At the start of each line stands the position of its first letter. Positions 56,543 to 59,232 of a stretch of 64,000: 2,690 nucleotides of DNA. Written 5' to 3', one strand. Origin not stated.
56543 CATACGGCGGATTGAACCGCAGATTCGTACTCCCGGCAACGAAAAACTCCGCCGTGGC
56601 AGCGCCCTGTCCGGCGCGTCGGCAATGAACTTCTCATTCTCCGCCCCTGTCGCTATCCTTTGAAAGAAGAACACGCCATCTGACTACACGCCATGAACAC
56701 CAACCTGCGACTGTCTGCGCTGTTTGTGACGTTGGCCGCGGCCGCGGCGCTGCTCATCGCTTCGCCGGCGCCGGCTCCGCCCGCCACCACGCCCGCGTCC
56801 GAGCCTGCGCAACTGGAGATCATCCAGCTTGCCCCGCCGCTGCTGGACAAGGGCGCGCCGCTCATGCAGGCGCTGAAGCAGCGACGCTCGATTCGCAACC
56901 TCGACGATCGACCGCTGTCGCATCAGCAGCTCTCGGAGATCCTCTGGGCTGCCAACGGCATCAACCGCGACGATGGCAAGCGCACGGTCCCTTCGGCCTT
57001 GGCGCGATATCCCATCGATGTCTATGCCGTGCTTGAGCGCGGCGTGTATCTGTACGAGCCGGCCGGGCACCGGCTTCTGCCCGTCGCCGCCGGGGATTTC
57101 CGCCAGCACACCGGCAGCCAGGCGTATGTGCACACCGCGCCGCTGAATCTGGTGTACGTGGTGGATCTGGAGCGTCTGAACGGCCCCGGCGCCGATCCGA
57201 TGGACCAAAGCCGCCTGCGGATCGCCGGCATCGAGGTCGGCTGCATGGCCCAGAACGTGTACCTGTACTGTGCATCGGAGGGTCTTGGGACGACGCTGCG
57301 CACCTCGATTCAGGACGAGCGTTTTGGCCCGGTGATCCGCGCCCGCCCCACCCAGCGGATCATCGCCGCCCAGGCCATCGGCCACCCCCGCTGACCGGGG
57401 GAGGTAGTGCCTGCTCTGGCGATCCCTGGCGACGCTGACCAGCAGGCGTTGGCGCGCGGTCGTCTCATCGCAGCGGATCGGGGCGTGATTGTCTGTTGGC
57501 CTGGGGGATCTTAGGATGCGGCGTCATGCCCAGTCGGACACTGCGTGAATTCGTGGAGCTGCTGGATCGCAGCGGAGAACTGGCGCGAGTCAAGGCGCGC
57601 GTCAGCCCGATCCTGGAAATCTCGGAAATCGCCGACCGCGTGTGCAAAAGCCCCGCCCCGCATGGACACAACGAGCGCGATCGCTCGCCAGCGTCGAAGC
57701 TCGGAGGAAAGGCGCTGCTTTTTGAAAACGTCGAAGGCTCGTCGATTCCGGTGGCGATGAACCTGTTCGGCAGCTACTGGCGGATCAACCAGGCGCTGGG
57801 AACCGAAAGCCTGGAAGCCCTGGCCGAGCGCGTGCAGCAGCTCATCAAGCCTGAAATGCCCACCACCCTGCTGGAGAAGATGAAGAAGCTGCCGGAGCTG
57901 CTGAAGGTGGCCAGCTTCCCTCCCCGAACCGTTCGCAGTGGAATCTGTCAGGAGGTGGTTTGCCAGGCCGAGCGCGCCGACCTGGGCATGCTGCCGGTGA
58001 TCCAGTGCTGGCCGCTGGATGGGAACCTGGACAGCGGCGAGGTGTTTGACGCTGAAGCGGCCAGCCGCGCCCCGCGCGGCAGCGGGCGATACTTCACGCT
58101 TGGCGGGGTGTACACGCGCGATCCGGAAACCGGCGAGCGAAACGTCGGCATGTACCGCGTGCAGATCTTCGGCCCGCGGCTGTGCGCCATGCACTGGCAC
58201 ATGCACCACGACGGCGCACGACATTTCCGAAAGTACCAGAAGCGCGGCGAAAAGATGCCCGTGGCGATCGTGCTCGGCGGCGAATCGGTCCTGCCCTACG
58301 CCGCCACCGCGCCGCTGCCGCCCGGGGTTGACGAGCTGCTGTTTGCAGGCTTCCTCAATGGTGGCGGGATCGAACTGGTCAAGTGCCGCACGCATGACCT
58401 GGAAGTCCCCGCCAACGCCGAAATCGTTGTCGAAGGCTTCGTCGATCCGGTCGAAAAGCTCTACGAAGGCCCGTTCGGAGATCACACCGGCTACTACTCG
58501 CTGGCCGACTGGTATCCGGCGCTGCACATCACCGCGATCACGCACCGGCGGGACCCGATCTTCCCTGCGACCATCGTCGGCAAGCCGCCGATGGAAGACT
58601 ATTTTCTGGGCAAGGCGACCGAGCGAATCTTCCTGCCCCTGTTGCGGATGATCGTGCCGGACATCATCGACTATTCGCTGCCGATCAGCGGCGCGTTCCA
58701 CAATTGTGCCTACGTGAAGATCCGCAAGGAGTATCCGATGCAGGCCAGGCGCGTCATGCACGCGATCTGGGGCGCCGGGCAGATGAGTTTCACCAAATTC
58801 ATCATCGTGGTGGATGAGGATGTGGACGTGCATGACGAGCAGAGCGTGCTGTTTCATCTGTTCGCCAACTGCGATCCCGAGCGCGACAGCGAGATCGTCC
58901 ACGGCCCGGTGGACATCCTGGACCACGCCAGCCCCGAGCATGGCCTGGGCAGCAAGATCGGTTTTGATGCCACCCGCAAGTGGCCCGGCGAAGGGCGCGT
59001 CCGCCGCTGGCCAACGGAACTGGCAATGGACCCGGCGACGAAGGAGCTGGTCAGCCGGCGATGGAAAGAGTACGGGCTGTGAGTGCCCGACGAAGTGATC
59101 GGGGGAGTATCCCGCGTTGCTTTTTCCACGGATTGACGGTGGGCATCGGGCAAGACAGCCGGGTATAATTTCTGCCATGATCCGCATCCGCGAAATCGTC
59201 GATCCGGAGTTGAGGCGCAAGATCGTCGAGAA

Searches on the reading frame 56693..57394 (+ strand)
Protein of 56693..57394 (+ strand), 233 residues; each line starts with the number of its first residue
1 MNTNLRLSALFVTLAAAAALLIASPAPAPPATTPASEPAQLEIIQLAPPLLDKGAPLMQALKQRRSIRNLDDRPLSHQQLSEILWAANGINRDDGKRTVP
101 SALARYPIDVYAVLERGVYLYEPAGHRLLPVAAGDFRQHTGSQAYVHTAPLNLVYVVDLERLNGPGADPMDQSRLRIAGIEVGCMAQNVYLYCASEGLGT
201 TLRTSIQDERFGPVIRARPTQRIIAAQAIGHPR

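Call 15: search_protein_families(library=pfam, proteins=[window:56693-57394:+], max_evalue=0.001)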
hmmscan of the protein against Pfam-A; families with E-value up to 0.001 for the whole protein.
window:56693-57394:+ (233 aa): 2 families
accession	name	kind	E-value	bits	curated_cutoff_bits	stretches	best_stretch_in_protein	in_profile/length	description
PF00881.29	Nitroreductase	-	2e-21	77.4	23.5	1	61-231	1-167/167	Nitroreductase family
PF14512.11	TM1586_NiRdase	-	0.00018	21.7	27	0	57-95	2-40/215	Putative TM nitroreductase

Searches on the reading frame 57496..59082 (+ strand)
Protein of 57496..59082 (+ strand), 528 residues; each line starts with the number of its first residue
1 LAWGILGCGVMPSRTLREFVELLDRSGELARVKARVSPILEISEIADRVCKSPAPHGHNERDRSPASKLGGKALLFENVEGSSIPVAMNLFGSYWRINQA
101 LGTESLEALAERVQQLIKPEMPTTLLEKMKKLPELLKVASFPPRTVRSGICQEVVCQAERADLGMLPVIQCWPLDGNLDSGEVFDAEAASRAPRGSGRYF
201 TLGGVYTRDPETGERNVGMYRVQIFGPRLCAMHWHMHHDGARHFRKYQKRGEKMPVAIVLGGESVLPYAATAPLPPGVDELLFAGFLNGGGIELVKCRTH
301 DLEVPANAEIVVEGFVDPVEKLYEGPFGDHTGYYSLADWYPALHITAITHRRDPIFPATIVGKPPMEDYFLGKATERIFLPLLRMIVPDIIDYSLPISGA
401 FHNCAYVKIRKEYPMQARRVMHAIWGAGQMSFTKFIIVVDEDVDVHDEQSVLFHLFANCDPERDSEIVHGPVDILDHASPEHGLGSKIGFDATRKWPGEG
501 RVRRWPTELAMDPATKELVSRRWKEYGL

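Call 15: search_protein_families(library=pfam, proteins=[window:57496-59082:+], max_evalue=0.001)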
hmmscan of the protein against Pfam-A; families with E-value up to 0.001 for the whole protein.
window:57496-59082:+ (528 aa): 3 families
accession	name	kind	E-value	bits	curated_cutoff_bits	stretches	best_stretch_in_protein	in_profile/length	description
PF01977.22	UbiD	-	4e-76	255.2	23.3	1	146-364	3-206/206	3-octaprenyl-4-hydroxybenzoate carboxy-lyase Rift-related domain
PF20696.2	UbiD_C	-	1.3e-42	145.3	24.2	1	370-492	2-127/127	3-octaprenyl-4-hydroxybenzoate carboxy-lyase C-terminal domain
PF20695.2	UbiD_N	-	7.9e-22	77.6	24.3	1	20-112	1-77/78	3-octaprenyl-4-hydroxybenzoate carboxy-lyase N-terminal domain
